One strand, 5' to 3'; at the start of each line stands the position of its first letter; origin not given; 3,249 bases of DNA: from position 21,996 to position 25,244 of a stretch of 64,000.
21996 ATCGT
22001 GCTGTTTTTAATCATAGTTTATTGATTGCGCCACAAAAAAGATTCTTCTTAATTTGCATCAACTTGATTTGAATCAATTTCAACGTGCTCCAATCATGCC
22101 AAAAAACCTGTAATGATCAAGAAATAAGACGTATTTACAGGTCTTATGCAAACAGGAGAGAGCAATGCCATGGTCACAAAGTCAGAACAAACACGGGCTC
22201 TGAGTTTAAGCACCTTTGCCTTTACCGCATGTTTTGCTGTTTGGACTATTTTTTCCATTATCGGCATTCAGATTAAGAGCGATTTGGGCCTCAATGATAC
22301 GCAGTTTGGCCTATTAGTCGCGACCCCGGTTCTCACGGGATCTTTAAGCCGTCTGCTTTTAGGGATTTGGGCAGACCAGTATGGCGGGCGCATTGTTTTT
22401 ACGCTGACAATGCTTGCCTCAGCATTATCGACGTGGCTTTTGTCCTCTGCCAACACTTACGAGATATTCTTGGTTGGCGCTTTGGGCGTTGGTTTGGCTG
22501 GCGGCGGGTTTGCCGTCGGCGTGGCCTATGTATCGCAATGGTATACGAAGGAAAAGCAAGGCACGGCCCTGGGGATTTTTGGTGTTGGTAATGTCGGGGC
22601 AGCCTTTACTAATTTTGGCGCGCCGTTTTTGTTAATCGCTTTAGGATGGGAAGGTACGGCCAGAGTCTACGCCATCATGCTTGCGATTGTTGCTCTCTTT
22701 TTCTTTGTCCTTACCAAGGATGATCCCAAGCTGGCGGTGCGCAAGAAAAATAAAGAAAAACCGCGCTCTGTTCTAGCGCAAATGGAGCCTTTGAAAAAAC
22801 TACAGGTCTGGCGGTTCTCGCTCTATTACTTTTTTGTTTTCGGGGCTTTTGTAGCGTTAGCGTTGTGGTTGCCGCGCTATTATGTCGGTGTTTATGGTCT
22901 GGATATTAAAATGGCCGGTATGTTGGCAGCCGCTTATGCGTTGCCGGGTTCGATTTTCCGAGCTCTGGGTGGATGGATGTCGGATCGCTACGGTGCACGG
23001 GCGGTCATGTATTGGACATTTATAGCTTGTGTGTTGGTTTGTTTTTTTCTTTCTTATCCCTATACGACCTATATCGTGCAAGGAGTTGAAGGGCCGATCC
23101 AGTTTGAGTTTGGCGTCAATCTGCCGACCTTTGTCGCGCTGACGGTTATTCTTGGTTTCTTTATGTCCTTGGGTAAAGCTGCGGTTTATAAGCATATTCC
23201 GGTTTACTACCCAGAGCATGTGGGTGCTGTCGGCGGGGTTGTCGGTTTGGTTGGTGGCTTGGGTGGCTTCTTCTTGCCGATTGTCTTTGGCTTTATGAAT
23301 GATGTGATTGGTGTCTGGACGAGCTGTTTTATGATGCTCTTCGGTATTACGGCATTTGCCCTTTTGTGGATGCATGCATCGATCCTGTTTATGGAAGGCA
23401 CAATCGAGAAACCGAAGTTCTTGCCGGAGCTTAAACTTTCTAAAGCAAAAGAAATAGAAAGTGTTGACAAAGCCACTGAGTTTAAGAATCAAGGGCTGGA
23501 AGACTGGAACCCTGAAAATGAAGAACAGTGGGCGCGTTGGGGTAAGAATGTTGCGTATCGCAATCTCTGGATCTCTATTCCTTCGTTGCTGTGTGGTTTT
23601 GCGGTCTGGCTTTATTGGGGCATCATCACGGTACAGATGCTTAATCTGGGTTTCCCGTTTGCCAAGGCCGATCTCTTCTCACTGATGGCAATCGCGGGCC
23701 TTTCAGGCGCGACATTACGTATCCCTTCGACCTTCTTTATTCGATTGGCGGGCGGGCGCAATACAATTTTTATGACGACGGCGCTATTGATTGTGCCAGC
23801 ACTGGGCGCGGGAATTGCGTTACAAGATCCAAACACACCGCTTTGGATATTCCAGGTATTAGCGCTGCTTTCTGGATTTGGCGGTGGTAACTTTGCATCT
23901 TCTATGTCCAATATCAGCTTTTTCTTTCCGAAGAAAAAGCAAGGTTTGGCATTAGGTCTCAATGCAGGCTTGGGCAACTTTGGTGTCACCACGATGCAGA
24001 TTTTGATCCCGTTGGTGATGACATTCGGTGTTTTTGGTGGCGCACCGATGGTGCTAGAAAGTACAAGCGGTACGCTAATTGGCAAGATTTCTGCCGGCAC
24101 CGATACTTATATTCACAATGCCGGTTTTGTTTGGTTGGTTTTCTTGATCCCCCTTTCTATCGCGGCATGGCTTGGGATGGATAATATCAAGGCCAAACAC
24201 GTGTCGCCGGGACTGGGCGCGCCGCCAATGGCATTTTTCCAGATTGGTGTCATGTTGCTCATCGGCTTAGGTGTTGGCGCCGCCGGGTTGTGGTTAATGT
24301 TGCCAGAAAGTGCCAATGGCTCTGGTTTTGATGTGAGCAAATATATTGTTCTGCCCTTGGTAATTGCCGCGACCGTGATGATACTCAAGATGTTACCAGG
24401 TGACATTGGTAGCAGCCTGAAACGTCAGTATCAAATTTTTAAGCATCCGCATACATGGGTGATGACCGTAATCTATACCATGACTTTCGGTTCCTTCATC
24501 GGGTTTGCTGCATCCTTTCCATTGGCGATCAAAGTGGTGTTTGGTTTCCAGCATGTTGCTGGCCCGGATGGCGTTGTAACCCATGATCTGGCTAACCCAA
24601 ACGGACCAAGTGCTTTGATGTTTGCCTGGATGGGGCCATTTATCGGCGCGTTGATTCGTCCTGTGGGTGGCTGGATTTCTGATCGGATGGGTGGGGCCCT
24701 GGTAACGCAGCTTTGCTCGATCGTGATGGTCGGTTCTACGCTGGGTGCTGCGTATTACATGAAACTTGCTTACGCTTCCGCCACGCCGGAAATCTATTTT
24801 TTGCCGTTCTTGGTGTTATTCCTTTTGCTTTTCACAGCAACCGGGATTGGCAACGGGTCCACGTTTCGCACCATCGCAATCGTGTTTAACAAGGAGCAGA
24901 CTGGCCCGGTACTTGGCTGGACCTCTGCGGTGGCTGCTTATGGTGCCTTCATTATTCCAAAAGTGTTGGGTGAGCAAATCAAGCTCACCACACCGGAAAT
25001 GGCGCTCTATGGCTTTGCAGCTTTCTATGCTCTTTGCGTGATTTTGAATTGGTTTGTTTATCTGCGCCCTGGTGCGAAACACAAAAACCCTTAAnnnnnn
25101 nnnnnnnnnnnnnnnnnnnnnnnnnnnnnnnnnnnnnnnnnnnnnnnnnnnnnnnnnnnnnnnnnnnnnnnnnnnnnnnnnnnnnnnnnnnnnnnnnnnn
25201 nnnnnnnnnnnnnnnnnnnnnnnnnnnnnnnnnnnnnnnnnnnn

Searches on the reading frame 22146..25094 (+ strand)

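Call 21: search_protein_families(library=pfam, proteins=[window:22146-25094:+], max_evalue=0.00001)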
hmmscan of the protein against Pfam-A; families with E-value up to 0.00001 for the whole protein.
window:22146-25094:+ (982 aa): 1 family
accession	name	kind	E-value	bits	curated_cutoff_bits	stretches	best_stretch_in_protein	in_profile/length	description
PF07690.21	MFS_1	-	2.9e-72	243.9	33.4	2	24-308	4-291/347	Major Facilitator Superfamily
